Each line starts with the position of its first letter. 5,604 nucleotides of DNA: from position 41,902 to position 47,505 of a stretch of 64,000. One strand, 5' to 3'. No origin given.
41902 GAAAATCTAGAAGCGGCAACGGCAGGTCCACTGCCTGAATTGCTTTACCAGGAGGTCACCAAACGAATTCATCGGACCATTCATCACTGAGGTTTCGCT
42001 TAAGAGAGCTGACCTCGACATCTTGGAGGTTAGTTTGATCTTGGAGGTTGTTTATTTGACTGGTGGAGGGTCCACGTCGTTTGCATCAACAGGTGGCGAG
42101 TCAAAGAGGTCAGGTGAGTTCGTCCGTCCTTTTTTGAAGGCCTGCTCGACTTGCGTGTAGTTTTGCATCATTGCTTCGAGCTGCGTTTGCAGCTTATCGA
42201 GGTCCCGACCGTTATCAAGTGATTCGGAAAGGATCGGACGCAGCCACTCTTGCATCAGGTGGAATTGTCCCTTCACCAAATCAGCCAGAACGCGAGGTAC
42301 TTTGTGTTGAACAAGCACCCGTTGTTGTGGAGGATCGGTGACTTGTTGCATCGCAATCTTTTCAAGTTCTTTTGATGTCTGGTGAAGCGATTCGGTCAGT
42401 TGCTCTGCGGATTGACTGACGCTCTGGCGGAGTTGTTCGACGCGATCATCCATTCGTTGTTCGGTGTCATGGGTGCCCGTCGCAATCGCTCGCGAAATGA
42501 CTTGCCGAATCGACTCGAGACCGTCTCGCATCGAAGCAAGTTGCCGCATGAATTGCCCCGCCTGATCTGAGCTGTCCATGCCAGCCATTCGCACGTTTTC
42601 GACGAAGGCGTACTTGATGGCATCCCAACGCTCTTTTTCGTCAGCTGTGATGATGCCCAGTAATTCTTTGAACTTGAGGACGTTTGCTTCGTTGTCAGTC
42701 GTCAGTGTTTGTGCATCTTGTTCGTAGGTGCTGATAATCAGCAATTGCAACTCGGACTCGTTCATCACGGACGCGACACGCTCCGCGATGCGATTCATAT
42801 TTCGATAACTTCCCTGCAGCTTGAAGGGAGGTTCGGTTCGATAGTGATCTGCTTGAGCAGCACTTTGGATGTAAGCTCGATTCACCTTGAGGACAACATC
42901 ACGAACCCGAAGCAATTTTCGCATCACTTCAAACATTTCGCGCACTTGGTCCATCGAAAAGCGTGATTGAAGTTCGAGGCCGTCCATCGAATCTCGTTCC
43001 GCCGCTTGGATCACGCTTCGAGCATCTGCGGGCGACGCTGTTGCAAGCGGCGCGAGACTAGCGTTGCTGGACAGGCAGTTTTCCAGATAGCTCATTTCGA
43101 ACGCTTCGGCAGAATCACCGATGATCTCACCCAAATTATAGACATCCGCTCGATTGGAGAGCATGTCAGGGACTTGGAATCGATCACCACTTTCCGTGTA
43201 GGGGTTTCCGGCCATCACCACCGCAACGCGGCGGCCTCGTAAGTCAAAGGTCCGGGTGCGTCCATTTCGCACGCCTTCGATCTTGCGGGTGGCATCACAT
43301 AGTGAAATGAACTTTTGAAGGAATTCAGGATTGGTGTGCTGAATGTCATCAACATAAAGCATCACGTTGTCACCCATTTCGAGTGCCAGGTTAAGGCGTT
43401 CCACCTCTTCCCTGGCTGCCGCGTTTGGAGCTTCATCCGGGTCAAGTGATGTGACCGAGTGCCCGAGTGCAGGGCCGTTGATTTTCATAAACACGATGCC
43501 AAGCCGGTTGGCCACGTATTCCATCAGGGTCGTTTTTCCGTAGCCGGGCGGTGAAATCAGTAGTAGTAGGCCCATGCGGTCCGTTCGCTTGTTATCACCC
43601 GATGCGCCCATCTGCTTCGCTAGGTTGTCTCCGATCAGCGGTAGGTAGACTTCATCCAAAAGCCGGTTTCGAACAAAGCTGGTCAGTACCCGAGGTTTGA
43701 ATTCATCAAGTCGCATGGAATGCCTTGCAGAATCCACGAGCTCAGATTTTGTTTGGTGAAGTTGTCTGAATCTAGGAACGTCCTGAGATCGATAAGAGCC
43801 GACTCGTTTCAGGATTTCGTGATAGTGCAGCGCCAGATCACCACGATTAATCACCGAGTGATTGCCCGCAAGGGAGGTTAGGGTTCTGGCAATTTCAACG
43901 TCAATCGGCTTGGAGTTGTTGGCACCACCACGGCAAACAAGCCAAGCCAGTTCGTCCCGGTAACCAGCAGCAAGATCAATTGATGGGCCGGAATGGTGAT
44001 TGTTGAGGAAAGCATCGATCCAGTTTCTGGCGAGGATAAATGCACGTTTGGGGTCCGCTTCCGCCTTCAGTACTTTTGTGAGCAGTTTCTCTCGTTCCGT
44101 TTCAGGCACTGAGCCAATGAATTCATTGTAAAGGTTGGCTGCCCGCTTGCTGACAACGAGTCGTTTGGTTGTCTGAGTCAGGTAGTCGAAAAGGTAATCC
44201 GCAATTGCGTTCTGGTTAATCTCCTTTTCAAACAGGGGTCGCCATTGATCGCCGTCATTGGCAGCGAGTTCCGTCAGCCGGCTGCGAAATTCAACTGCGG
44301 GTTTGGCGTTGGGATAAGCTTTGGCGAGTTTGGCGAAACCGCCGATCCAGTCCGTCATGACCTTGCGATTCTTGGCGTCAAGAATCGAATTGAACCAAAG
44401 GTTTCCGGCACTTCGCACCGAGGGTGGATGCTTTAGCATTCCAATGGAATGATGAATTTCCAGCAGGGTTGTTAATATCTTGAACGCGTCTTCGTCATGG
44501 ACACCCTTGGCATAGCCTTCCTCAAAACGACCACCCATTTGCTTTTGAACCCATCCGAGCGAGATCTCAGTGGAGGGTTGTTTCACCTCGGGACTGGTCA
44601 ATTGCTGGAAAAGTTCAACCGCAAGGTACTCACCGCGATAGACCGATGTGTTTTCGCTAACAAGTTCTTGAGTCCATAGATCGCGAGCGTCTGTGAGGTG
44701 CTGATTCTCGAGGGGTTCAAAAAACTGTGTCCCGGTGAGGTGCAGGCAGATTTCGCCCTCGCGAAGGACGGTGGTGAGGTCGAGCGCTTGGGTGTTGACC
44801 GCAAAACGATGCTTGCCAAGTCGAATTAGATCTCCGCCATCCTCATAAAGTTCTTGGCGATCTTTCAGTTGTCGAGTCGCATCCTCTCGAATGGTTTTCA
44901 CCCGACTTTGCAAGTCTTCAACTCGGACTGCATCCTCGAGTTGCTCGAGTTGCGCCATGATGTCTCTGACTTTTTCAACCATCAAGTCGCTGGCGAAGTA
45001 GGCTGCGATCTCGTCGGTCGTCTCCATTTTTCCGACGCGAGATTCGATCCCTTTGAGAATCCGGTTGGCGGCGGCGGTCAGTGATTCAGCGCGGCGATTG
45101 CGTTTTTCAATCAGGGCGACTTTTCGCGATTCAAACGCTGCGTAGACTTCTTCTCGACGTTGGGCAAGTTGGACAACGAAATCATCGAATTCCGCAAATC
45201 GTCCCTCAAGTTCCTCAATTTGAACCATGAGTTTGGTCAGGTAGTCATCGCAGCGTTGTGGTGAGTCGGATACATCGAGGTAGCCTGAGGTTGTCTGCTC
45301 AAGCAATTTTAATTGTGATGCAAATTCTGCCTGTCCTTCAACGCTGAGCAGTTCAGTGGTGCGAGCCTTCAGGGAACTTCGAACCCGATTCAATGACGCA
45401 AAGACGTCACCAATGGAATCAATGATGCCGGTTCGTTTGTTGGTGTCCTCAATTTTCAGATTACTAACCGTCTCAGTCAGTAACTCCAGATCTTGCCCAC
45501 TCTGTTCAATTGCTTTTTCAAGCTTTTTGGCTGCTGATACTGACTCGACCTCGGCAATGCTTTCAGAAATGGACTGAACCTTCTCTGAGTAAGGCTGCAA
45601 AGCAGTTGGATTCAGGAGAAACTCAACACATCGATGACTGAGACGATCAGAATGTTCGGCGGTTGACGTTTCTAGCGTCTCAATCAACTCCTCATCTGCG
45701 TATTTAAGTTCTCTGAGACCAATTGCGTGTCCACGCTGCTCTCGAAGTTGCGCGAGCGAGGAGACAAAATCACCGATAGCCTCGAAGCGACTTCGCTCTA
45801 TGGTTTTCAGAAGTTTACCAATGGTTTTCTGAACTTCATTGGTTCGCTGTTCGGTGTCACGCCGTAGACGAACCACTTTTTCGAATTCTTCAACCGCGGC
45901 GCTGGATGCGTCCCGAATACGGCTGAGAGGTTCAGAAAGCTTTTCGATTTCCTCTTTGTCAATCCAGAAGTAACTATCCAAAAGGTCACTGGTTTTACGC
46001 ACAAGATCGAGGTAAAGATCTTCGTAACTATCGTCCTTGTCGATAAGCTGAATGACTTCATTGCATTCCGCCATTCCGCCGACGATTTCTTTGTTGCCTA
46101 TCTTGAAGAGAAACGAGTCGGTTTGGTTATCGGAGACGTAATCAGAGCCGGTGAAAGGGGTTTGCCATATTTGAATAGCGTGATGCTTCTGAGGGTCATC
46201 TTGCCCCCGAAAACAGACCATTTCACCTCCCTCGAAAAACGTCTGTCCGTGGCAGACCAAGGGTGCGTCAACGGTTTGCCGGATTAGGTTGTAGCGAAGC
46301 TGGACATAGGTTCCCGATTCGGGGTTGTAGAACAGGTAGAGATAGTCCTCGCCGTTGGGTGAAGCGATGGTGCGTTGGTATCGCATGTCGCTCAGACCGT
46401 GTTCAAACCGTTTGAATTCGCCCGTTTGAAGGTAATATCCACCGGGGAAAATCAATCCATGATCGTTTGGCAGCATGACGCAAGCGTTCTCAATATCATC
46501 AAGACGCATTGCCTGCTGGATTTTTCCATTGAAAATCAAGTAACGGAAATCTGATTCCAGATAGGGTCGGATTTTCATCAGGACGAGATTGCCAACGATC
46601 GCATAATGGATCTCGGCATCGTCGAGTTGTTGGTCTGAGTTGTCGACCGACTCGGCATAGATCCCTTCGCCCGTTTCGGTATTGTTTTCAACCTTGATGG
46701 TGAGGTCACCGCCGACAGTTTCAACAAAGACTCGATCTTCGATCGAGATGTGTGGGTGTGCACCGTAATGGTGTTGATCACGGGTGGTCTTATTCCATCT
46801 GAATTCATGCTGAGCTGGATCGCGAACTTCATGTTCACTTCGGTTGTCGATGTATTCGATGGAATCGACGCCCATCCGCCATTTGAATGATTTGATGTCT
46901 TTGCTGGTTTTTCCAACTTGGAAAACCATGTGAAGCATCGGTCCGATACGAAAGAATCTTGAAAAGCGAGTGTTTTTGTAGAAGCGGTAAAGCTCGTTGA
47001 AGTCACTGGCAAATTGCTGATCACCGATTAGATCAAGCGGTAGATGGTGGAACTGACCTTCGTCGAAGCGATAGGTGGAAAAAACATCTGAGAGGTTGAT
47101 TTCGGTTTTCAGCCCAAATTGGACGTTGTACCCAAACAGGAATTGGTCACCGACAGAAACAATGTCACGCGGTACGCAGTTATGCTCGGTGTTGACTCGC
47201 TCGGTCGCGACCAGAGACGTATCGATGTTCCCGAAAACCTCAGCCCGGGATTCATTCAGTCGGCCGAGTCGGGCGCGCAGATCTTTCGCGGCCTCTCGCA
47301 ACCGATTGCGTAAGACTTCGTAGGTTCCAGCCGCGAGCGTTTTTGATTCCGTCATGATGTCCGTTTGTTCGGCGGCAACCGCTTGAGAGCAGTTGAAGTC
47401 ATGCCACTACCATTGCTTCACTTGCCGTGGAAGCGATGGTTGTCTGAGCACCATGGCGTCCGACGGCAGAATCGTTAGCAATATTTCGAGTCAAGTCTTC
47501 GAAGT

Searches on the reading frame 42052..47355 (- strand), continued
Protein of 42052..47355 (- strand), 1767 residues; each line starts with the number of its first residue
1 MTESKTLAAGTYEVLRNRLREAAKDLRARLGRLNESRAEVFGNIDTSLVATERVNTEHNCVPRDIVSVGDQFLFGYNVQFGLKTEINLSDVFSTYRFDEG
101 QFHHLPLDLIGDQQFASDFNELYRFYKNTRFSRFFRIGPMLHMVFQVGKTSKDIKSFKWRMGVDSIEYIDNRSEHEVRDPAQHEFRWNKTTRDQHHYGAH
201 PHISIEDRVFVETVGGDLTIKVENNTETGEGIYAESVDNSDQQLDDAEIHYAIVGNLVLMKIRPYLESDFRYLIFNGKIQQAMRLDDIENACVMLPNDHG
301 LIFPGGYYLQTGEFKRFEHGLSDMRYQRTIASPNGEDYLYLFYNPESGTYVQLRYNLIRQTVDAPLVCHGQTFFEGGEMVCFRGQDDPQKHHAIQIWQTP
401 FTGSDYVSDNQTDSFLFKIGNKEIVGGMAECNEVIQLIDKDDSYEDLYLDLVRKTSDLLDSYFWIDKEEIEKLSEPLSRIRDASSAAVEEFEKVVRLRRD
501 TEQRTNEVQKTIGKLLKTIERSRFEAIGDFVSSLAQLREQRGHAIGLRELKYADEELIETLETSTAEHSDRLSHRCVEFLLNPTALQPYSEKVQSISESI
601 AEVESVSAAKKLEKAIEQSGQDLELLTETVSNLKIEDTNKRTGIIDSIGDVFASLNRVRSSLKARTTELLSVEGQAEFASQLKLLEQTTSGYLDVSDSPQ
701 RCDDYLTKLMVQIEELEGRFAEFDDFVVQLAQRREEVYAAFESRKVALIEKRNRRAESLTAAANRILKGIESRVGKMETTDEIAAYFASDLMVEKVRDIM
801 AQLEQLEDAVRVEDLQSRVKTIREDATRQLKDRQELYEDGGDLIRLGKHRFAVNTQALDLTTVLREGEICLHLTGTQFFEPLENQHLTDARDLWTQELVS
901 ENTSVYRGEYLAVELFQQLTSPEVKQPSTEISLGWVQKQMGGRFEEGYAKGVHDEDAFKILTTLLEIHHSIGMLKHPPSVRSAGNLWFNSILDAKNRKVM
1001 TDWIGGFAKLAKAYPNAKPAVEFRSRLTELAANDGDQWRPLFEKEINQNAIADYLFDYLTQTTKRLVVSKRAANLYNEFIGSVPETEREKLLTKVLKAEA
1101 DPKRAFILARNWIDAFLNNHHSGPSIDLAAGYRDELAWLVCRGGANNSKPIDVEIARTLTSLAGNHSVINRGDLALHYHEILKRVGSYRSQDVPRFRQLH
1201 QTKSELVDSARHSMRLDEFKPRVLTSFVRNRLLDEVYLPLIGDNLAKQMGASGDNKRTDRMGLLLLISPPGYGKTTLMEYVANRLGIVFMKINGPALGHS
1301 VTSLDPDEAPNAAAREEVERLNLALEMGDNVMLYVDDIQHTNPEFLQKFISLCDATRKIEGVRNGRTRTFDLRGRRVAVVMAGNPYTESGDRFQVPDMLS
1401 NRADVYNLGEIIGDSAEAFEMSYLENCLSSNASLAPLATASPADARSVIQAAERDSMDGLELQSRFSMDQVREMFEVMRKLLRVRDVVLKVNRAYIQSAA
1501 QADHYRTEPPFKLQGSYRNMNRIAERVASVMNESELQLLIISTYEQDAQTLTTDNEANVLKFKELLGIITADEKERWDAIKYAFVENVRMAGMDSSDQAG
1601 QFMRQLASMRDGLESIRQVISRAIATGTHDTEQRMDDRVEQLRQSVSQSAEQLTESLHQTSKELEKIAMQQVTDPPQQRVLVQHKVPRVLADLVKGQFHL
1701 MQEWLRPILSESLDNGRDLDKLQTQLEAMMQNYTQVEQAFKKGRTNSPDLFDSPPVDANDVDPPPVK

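Call 89: get_annotated_region(hit=H3, flank=7000)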
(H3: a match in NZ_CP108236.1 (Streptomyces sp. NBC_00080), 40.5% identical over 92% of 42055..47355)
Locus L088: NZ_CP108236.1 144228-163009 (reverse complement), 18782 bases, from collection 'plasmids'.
description: Streptomyces sp. NBC_00080 plasmid unnamed1, complete sequence
organism: Streptomyces sp. NBC_00080 (NCBI taxid 2975645)
taxonomy: Bacteria; Actinomycetota; Actinomycetes; Kitasatosporales; Streptomycetaceae; Streptomyces; Streptomyces sp. NBC 00080
host: -; source: -; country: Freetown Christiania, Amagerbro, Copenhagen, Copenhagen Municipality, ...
typing (MOB-suite, as given by PLSDB): non-mobilizable; replicon rep_cluster_43
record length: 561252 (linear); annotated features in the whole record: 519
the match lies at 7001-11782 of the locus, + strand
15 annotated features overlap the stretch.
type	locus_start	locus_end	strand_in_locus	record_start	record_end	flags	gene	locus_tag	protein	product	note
CDS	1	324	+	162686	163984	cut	-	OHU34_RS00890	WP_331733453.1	ArsB/NhaD family transporter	-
CDS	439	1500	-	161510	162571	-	-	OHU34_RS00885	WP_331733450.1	helix-turn-helix domain-containing protein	-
CDS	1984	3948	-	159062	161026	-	-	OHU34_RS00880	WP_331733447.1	NAD-binding protein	GO:0006813 - potassium ion transport [Evidence IEA]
CDS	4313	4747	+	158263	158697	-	-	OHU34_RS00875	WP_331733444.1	hypothetical protein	-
CDS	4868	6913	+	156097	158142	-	-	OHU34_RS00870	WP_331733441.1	flotillin family protein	-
CDS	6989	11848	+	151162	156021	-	-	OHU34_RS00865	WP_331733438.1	DNA repair ATPase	-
CDS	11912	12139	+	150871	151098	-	-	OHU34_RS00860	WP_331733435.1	hypothetical protein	-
CDS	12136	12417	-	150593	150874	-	-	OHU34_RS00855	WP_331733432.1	hypothetical protein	-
CDS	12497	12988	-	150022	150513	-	-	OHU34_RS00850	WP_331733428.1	CBS domain-containing protein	-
CDS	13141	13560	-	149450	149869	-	-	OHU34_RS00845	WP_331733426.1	hypothetical protein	-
CDS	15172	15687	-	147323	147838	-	-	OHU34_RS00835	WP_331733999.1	hypothetical protein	-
CDS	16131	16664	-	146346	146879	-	-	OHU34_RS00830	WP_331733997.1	TerD family protein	-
CDS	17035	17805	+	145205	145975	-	-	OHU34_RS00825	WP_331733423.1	hypothetical protein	-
CDS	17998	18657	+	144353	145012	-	-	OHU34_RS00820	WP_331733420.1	superoxide dismutase family protein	-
CDS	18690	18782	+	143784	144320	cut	-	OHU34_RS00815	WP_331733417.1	copper resistance protein CopC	-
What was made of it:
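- On a Streptomyces plasmid (call 89) an annotated flotillin gene directly precedes the giant; the short gene upstream of it was not tested for NfeD homology.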

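Call 97: search_protein_families(library=pfam, proteins=[L045:9513-9929:+, L064:9532-9903:+, L039:6802-7248:+, L027:5662-6183:+, L040:9539-9958:+, L078:9589-9924:+, L078:9374-9628:+, L024:8621-9247:+, L035:9229-9909:+], max_evalue=0.001)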
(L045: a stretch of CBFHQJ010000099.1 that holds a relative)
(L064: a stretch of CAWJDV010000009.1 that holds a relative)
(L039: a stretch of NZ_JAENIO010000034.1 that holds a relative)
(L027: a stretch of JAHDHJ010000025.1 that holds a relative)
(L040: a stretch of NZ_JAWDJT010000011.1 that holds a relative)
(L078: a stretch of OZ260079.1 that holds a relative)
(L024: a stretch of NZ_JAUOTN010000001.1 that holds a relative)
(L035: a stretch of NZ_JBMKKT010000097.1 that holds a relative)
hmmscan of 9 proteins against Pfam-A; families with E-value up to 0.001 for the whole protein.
L045:9513-9929:+ (139 aa): 1 family
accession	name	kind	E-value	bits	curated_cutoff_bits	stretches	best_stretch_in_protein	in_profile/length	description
PF13366.12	PDDEXK_3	-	5.4e-33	114.3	22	1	8-113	3-108/117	PD-(D/E)XK nuclease superfamily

L064:9532-9903:+ (124 aa): 1 family
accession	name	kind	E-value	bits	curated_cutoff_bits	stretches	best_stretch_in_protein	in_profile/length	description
PF13366.12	PDDEXK_3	-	2e-38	131.8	22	1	8-122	3-117/117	PD-(D/E)XK nuclease superfamily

L039:6802-7248:+ (149 aa): 1 family
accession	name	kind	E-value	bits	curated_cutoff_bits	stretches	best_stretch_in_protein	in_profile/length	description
PF01797.21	Y1_Tnp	-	6.6e-21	75.1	23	1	5-118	2-121/121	Transposase IS200 like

L027:5662-6183:+ (174 aa): 1 family
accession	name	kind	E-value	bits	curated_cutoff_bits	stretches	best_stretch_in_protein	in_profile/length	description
PF01797.21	Y1_Tnp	-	7.2e-06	26.6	23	1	20-87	18-84/121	Transposase IS200 like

L040:9539-9958:+ (140 aa): 2 families
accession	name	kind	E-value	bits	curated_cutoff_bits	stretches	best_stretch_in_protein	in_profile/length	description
PF04480.18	DUF559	-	2e-32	111.7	20.6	1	16-119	6-107/109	Protein of unknown function (DUF559)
PF18741.7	MTES_1575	-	0.00013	22.4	38.2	1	41-118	12-94/96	REase_MTES_1575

L078:9589-9924:+ (112 aa): 1 family
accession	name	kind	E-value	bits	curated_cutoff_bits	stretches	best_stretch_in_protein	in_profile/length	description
PF05016.21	ParE_toxin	-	6e-06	27.2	23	1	20-102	4-88/89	ParE toxin of type II toxin-antitoxin system, parDE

L078:9374-9628:+ (85 aa): 1 family
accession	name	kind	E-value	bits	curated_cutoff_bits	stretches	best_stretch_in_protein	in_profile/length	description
PF09720.15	Unstab_antitox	-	5.6e-08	33.1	23.3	1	22-76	1-54/54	Putative addiction module component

L024:8621-9247:+ (209 aa): 1 family
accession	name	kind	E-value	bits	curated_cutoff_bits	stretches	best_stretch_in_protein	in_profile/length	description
PF14300.12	DMP19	-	7.2e-28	97.9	25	1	87-202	2-112/112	DMP19-like protein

L035:9229-9909:+ (227 aa): 0 families

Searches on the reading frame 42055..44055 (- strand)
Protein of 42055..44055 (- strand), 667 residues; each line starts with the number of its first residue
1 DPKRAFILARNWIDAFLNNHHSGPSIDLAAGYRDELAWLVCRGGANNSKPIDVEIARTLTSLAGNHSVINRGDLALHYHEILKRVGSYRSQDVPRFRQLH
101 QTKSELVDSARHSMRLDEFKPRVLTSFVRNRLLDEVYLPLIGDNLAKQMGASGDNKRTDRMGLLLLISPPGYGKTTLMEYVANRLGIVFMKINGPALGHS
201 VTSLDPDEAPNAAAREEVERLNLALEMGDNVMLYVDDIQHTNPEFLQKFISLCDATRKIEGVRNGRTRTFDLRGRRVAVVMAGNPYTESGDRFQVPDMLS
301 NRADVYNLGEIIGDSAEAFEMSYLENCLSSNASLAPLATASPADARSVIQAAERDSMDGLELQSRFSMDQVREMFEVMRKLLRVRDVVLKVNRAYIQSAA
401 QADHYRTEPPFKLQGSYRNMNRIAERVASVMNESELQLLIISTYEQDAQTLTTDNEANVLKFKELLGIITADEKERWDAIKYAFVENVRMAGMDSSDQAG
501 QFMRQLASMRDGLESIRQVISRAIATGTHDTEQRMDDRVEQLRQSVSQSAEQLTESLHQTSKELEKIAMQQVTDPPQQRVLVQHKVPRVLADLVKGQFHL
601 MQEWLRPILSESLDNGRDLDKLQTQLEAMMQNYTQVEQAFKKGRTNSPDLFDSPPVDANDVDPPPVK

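Call 65: predict_structure(alignment_id=A3)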
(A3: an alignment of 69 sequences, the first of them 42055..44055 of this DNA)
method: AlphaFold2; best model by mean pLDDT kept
length: 667 residues; sequences in the alignment: 69
mean_pLDDT: 80.0   pTM: 0.59
mean pLDDT of the five models: 80.0, 78.8, 77.2, 76.1, 75.9
residues with pLDDT >= 90: 195; 70-90: 353; 50-70: 72; < 50: 47
segments of 3 or more residues with pLDDT < 50: 118-126, 574-586, 645-667
pLDDT, mean of each block of 10 residues (from residue 1): 91 89 71 87 84 85 84 86 86 91 84 56 51 82 79 61 68 75 84 91 92 93 85 90 84 75 86 83 77 79 77 81 90 92 94 96 95 98 96 87 88 89 95 97 93 90 97 96 89 77 74 74 68 72 75 77 76 53 49 74 72 60 76 74 47 38 41
secondary structure, 60 per line:
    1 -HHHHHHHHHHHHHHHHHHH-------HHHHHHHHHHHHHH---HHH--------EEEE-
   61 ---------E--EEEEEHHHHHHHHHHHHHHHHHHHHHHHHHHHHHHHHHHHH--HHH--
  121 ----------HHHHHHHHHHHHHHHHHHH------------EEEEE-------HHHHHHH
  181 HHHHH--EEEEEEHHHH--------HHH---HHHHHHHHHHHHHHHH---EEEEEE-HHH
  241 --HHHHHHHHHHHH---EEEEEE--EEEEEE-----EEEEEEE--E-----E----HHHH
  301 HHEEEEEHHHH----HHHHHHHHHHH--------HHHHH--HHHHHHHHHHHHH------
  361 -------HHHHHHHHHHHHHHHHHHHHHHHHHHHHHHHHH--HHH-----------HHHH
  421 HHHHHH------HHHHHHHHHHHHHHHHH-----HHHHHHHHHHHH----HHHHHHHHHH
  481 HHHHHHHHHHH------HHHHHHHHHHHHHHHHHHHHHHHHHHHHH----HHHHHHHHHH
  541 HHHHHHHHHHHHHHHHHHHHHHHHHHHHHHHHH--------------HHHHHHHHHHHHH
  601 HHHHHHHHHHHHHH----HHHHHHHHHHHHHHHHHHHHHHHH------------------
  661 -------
elements in order: H2-20 H28-41 E56-59 E73-77 H78-113 H131-149 E162-166 H174-185 E188-193 H194-197 H212-227 E231-236 H243-254 E258-263 E266-271 E277-283 H297-302 E303-307 H308-311 H316-326 H335-339 H342-354 H368-400 H417-426 H433-449 H455-466 H471-491 H498-526 H531-573 H588-614 H619-642
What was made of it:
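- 43126..43593 (-): AAA+ core (about residues 1255-1410). Walker A is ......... (1268-1276). Walker B is VDDIQH, with D1336 and D1337 invariant. The candidate sensor-1 residue is N1384, and R1402 is invariant. Model: call 65.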

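Call 68: fold_search(model_id=the predicted structure, library=pdb)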
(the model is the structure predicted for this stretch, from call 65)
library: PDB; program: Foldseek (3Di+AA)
matches with E <= 10: 1241; with E <= 0.001: 465
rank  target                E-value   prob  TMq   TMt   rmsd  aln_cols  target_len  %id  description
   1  7pbl_D                5.2e-07  1.00  0.21  0.37  11.5       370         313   14  RuvAB branch migration motor complexed to the Holliday junction - RuvB AAA+ state s1 [t2 dataset] (released 2022-09-14)
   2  9dx3_B                7.8e-07  1.00  0.21  0.37   9.1       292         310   17  EcRuvB 9-mer pre-assembly complex (released 2026-01-21)
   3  8efv_A                3.1e-06  1.00  0.22  0.41  10.0       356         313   15  Structure of single homo-hexameric Holliday junction ATP-dependent DNA helicase RuvB motor (released 2023-05-10)
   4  9dx3_F                3.5e-06  1.00  0.20  0.37   8.5       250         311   19  EcRuvB 9-mer pre-assembly complex (released 2026-01-21)
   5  7x5b                  3.5e-06  1.00  0.20  0.35   8.8       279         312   16  Crystal structure of RuvB (released 2023-03-08)
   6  7pbl_C                3.5e-06  1.00  0.20  0.36  10.7       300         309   16  RuvAB branch migration motor complexed to the Holliday junction - RuvB AAA+ state s1 [t2 dataset] (released 2022-09-14)
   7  8efy_D                4.3e-06  1.00  0.21  0.40  12.2       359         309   17  Structure of double homo-hexameric AAA+ ATPase RuvB motors (released 2023-05-10)
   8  9dx3_A                5.3e-06  1.00  0.25  0.47   8.6       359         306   15  EcRuvB 9-mer pre-assembly complex (released 2026-01-21)
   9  9qh4_F                6.5e-06  1.00  0.25  0.56   8.1       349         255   13  NorQ hexamer from Paracoccus denitrificans (released 2026-03-25)
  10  8efy_B                7.9e-06  1.00  0.19  0.34  10.3       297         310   16  Structure of double homo-hexameric AAA+ ATPase RuvB motors (released 2023-05-10)
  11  8efv_B                8.4e-06  1.00  0.22  0.41   9.8       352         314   18  Structure of single homo-hexameric Holliday junction ATP-dependent DNA helicase RuvB motor (released 2023-05-10)
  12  9dx4_B                8.8e-06  1.00  0.20  0.37   9.0       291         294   20  EcRuvB T102R mutant (released 2026-01-21)
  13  9dx3_C                8.8e-06  1.00  0.20  0.35   9.2       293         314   19  EcRuvB 9-mer pre-assembly complex (released 2026-01-21)
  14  6blb                  9.3e-06  1.00  0.19  0.35   8.9       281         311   15  1.88 Angstrom Resolution Crystal Structure Holliday Junction ATP-dependent DNA Helicase (RuvB) from Pseudomonas aerugino (released 2017-11-22)
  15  4d80_A                1.1e-05  1.00  0.18  0.36  17.1       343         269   12  Metallosphera sedula Vps4 crystal structure (released 2015-10-28)
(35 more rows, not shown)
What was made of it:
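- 43126..43593 (-): In Foldseek, RuvB has the best E-value and NorQ/CbbQ the best target TM-score (0.54-0.57) (call 68).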
